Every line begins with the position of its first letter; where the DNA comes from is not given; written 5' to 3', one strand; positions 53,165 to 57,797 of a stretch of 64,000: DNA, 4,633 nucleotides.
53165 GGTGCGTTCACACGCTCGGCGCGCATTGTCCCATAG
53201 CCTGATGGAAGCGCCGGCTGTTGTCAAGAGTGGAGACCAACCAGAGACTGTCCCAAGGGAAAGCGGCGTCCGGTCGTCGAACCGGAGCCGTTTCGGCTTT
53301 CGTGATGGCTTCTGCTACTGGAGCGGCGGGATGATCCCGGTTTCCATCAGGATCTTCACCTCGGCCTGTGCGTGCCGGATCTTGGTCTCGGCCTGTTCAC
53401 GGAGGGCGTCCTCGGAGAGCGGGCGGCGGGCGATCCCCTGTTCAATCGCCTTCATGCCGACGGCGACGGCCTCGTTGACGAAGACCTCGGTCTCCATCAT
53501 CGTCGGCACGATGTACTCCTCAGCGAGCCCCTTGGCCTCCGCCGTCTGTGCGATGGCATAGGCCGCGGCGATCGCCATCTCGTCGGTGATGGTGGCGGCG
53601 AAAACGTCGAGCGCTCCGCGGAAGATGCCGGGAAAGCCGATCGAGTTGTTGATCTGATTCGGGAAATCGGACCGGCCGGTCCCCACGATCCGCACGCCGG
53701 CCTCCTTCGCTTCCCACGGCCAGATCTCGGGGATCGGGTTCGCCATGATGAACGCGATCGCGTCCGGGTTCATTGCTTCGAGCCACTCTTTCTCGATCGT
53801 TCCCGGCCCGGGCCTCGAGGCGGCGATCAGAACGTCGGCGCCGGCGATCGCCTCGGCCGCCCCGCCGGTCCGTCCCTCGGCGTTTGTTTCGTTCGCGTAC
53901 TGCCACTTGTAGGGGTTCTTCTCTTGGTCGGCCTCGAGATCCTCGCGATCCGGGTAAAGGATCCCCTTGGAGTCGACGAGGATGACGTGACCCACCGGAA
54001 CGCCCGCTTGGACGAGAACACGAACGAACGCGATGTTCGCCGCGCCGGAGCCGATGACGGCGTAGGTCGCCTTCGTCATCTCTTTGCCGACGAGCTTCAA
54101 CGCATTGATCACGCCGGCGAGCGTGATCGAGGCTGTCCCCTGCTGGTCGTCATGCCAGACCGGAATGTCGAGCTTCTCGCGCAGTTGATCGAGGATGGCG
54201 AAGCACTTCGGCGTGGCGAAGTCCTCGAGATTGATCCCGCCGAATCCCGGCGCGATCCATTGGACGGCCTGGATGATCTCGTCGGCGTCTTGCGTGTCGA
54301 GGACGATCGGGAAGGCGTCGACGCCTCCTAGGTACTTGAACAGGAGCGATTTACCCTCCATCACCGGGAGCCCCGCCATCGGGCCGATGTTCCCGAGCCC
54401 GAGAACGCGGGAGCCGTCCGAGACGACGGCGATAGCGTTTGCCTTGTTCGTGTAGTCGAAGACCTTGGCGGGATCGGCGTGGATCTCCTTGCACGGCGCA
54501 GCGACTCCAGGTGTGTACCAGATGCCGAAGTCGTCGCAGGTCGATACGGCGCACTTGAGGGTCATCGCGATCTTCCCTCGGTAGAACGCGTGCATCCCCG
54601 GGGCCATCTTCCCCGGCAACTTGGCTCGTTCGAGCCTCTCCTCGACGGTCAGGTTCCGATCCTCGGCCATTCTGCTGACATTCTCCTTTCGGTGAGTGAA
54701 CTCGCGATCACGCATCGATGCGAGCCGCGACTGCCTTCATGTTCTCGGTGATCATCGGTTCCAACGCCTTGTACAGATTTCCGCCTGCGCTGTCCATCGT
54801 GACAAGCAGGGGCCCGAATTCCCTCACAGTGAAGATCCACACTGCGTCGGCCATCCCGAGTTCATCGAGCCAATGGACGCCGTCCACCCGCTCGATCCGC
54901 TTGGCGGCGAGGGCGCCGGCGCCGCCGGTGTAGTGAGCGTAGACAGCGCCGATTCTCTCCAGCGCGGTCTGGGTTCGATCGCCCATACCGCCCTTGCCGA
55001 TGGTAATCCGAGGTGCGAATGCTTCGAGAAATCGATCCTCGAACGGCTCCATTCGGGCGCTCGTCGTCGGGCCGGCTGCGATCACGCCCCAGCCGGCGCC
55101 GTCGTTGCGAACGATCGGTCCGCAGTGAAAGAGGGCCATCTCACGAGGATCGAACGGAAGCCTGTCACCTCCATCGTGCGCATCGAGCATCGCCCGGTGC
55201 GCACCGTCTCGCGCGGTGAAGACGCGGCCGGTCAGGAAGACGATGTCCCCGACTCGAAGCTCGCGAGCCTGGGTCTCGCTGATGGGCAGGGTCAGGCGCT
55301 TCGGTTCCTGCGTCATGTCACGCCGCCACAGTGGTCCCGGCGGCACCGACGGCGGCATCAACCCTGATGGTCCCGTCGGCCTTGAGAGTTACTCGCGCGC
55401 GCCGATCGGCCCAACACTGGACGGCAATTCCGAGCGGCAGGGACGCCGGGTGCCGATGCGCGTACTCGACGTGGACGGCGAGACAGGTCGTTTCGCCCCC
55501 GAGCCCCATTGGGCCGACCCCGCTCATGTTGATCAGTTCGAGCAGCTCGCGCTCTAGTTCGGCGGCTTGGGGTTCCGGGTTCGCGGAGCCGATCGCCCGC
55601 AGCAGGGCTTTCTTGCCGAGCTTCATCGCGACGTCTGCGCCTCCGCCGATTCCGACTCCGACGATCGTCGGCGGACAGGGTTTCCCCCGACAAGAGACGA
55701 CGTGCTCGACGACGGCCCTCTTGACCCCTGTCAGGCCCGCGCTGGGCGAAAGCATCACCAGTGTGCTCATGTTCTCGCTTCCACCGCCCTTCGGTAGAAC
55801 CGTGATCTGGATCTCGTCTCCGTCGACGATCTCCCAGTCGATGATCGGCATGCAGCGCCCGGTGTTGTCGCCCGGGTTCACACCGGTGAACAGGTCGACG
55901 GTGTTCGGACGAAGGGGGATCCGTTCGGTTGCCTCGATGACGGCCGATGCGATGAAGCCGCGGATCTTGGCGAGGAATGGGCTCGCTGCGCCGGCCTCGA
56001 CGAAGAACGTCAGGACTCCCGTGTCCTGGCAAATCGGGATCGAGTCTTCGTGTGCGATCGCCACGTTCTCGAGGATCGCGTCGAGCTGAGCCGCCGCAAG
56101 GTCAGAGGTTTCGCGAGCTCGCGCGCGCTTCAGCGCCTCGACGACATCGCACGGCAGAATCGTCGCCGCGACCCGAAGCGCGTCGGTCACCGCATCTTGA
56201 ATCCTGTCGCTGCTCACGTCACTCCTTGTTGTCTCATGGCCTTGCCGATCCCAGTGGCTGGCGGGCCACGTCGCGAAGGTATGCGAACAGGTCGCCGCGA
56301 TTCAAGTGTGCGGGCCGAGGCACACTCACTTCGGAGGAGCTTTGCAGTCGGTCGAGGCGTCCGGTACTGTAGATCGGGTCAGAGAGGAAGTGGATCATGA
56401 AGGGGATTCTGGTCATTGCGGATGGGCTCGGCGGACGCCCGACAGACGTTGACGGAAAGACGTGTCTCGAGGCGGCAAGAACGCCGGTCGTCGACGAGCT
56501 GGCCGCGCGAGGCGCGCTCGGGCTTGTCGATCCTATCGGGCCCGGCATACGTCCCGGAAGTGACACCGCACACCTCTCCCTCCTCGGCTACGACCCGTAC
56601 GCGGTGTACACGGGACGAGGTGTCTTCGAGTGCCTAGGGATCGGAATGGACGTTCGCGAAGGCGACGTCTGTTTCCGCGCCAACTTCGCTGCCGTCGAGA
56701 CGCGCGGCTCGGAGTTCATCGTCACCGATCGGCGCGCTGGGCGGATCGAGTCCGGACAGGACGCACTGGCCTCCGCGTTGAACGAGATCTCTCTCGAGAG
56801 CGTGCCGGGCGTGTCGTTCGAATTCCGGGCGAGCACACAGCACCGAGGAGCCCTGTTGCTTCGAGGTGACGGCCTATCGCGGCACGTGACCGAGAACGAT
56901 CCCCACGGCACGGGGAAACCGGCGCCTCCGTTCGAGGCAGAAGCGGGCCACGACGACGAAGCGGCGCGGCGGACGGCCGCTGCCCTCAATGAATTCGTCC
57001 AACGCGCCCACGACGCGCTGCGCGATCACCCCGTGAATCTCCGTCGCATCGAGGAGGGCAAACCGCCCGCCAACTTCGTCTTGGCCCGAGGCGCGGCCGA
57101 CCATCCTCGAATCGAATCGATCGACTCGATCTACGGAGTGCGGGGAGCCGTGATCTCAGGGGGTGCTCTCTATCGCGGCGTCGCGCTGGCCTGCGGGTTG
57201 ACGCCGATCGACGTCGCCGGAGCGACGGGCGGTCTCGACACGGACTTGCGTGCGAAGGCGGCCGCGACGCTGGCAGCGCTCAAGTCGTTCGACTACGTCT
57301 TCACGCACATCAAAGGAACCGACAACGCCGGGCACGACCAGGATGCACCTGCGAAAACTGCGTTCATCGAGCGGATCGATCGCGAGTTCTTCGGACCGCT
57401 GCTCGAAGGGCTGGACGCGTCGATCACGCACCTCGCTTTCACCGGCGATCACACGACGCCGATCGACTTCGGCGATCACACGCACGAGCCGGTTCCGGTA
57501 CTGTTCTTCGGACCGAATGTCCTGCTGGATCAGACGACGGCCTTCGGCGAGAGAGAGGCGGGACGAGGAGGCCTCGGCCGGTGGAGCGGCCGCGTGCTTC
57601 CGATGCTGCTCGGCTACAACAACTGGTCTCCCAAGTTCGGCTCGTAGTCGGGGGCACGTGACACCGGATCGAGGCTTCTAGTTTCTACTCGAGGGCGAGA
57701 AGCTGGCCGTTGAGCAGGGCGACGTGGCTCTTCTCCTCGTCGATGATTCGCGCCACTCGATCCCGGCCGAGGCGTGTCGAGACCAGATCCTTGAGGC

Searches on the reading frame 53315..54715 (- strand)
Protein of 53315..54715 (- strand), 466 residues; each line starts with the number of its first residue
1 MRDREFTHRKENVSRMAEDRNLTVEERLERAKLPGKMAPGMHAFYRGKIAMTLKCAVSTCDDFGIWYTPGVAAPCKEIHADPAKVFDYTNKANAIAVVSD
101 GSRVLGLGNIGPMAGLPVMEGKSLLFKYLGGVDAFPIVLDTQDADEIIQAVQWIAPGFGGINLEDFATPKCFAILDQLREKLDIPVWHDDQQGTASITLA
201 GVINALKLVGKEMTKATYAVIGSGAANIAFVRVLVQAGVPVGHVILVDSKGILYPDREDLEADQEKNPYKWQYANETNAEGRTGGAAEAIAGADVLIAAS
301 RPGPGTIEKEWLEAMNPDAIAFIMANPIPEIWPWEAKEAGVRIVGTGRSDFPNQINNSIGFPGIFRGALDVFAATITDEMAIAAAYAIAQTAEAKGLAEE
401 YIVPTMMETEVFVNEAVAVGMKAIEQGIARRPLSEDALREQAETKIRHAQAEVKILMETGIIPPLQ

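Call 82: search_protein_families(library=pfam, proteins=[window:53315-54715:-], max_evalue=0.00001)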
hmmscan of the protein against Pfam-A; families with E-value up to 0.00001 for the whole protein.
window:53315-54715:- (466 aa): 2 families
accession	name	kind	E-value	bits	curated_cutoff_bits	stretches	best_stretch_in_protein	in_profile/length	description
PF00390.24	malic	-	5e-30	105.1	23.1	1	60-179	17-182/182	Malic enzyme, N-terminal domain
PF03949.21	Malic_M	-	8e-20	71.7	23.5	1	192-420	2-254/258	Malic enzyme, NAD binding domain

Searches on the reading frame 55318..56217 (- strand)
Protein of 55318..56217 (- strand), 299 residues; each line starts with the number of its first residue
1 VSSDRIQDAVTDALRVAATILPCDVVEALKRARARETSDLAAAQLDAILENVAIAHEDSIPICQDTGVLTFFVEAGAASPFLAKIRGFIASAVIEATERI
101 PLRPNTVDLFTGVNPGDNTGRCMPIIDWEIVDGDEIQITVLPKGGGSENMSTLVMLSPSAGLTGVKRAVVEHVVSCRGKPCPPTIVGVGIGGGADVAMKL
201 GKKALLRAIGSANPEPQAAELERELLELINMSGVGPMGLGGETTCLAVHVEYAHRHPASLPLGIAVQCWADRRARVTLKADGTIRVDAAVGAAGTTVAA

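Call 82: search_protein_families(library=pfam, proteins=[window:55318-56217:-], max_evalue=0.00001)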
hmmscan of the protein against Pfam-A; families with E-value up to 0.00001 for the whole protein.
window:55318-56217:- (299 aa): 1 family
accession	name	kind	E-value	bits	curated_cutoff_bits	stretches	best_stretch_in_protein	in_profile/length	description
PF05681.19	Fumerase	-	1.3e-96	323.6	25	1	8-276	2-269/270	Fumarate hydratase (Fumerase)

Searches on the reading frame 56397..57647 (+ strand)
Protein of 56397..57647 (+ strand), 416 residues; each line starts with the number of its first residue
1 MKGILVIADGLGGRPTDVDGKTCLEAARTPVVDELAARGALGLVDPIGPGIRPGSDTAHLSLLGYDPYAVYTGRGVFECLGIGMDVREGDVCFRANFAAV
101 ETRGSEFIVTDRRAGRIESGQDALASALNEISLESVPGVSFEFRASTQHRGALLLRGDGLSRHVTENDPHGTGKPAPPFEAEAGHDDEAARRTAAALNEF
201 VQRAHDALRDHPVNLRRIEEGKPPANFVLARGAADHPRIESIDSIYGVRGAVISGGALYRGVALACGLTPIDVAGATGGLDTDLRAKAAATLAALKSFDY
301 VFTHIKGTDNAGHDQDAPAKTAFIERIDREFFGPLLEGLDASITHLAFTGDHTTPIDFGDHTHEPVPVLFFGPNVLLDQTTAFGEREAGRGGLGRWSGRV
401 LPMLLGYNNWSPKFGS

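Call 82: search_protein_families(library=pfam, proteins=[window:56397-57647:+], max_evalue=0.00001)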
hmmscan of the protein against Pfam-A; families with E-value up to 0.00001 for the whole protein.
window:56397-57647:+ (416 aa): 2 families
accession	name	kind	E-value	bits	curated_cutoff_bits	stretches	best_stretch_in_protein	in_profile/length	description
PF10143.14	PhosphMutase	-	9.7e-51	172.5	21.5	1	36-214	1-170/170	2,3-bisphosphoglycerate-independent phosphoglycerate mutase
PF01676.23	Metalloenzyme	-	2.9e-42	145.4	24.3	1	1-402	1-246/252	Metalloenzyme superfamily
